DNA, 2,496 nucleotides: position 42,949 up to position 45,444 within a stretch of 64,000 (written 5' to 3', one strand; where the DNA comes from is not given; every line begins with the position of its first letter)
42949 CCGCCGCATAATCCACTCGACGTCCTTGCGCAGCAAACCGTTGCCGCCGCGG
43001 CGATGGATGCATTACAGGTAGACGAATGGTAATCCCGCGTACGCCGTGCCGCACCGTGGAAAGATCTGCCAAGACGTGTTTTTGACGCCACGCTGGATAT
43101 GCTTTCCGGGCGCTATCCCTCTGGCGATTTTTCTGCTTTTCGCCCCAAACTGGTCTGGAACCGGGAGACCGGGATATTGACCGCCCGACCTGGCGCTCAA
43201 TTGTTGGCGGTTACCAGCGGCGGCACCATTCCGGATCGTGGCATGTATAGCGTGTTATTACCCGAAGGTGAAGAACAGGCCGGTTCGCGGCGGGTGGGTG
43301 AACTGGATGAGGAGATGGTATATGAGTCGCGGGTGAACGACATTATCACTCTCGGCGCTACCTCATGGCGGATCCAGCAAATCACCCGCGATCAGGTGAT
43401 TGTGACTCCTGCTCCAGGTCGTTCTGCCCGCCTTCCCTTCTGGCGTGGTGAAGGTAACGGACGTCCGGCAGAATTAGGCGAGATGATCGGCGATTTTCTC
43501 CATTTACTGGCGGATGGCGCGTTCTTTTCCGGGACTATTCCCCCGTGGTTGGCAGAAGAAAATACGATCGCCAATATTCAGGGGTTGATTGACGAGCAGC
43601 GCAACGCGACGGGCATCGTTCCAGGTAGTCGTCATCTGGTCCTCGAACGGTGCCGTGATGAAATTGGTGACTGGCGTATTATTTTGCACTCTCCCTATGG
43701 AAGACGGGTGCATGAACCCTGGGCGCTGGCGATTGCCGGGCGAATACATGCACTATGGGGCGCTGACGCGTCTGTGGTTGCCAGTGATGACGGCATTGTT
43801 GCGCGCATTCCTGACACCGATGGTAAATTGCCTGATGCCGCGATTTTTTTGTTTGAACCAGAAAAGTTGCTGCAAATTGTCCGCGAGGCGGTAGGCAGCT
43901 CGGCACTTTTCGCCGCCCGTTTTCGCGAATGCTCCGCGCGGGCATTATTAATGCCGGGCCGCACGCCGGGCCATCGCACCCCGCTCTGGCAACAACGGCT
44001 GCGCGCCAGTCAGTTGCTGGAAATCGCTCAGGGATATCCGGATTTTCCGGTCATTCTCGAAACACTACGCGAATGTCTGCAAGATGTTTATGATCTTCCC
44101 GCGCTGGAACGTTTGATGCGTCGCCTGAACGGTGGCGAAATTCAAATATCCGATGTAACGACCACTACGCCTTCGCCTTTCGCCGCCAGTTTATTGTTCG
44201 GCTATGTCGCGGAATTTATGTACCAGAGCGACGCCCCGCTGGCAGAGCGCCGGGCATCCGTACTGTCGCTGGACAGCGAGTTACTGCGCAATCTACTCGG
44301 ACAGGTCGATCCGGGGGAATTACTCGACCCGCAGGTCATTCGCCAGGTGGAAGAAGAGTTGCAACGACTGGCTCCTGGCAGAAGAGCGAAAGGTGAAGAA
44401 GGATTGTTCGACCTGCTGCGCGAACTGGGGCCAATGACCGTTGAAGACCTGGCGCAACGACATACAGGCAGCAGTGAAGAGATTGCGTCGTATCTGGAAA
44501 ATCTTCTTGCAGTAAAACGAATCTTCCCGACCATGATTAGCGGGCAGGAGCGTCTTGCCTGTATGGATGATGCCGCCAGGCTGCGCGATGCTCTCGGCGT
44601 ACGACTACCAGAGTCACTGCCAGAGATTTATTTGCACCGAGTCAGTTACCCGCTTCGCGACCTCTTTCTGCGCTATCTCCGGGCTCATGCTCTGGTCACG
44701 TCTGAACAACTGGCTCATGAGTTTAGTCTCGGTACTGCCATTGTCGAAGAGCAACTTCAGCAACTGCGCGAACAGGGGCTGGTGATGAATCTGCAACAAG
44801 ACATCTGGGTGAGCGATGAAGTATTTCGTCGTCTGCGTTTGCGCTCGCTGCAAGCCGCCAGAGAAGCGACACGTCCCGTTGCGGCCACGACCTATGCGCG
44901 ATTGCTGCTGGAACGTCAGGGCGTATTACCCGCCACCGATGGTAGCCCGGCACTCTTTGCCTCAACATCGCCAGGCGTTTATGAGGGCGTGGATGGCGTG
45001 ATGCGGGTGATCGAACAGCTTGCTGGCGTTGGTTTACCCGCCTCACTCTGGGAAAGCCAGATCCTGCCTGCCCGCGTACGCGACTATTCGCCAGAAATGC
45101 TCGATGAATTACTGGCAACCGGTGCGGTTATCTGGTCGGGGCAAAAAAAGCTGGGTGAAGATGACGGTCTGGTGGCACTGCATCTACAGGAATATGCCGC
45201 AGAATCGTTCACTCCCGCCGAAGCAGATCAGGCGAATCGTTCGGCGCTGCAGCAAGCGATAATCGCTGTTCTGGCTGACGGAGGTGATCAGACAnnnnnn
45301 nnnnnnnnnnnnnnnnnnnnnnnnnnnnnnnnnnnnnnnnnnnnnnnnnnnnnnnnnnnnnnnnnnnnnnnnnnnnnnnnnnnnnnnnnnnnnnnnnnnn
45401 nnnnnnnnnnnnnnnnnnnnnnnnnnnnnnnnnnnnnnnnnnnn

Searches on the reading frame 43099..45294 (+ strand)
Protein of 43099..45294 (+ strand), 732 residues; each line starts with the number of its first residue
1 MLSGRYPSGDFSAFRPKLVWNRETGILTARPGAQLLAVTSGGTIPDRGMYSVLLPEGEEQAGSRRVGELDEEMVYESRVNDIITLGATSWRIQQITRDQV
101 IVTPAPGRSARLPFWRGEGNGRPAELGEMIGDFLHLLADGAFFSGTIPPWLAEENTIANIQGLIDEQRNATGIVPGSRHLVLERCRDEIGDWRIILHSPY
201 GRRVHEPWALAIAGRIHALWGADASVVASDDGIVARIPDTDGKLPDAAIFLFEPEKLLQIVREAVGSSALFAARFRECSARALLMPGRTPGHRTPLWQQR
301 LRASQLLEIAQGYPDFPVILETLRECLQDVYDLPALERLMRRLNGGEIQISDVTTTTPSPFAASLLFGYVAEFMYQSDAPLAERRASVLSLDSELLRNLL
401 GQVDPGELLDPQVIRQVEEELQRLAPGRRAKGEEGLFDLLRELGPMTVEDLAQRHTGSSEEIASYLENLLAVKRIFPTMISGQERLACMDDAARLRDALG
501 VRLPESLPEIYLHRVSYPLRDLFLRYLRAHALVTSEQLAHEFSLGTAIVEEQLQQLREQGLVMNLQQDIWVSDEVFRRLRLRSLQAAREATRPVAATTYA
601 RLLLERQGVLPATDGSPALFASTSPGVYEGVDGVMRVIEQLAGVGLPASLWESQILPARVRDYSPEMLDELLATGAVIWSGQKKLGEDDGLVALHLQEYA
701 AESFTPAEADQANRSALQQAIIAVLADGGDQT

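Call 20: search_protein_families(library=pfam, proteins=[P0016, P0001, P0017])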
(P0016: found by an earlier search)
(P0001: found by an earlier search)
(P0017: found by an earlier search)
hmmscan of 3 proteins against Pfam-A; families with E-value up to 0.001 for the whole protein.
P0016 (1538 aa): 8 families
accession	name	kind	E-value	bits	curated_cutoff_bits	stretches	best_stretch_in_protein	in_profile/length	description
PF08494.16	DEAD_assoc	-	3.8e-61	206.7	23.5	1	679-867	1-191/191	DEAD/H associated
PF19306.5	WH_Lhr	-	1.5e-47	161.5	27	1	446-616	3-167/168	Large helicase-related protein, winged helix domain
PF00270.35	DEAD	-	5.5e-32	111.2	26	1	31-218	1-161/167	DEAD/DEAH box helicase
PF23234.1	WH4_Lhr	-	1.4e-28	98.8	27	1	1334-1416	3-85/87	Large helicase-related protein, winged-helix domain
PF23235.1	WH3_Lhr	-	8.1e-28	97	27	1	1130-1206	18-94/95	Large helicase-related protein, winged-helix domain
PF23236.1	WH2_Lhr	-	2e-19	70.5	27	1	912-1016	1-102/105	Large helicase-related protein, winged-helix domain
PF00271.37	Helicase_C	-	1.1e-13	51.8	23.5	1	349-417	39-107/110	Helicase conserved C-terminal domain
PF04851.21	ResIII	-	4.6e-09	36.8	22.5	1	29-217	8-162/164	Type III restriction enzyme, res subunit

P0001 (482 aa): 4 families
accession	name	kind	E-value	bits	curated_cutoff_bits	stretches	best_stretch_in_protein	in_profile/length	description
PF00270.35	DEAD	-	2.9e-33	115.4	26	1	31-218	1-161/167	DEAD/DEAH box helicase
PF00271.37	Helicase_C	-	4.7e-15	56.2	23.5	1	349-417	39-107/110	Helicase conserved C-terminal domain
PF04851.21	ResIII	-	4.3e-10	40.2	22.5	1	29-217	8-162/164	Type III restriction enzyme, res subunit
PF19306.5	WH_Lhr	-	8.5e-07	28.9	27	1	446-482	3-39/168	Large helicase-related protein, winged helix domain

P0017 (732 aa): 5 families
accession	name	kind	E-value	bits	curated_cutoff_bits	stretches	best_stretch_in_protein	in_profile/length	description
PF08494.16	DEAD_assoc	-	1.4e-61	208.2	23.5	1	174-362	1-191/191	DEAD/H associated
PF23235.1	WH3_Lhr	-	5.4e-28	97.6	27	1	625-701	18-94/95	Large helicase-related protein, winged-helix domain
PF19306.5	WH_Lhr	-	2.5e-25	89.2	27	1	1-111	63-167/168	Large helicase-related protein, winged helix domain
PF23236.1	WH2_Lhr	-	1.2e-19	71.2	27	1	407-511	1-102/105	Large helicase-related protein, winged-helix domain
PF06224.18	AlkZ-like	-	5.1e-05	23.5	25.9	0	422-603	78-245/329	DNA glycosylase AlkZ-like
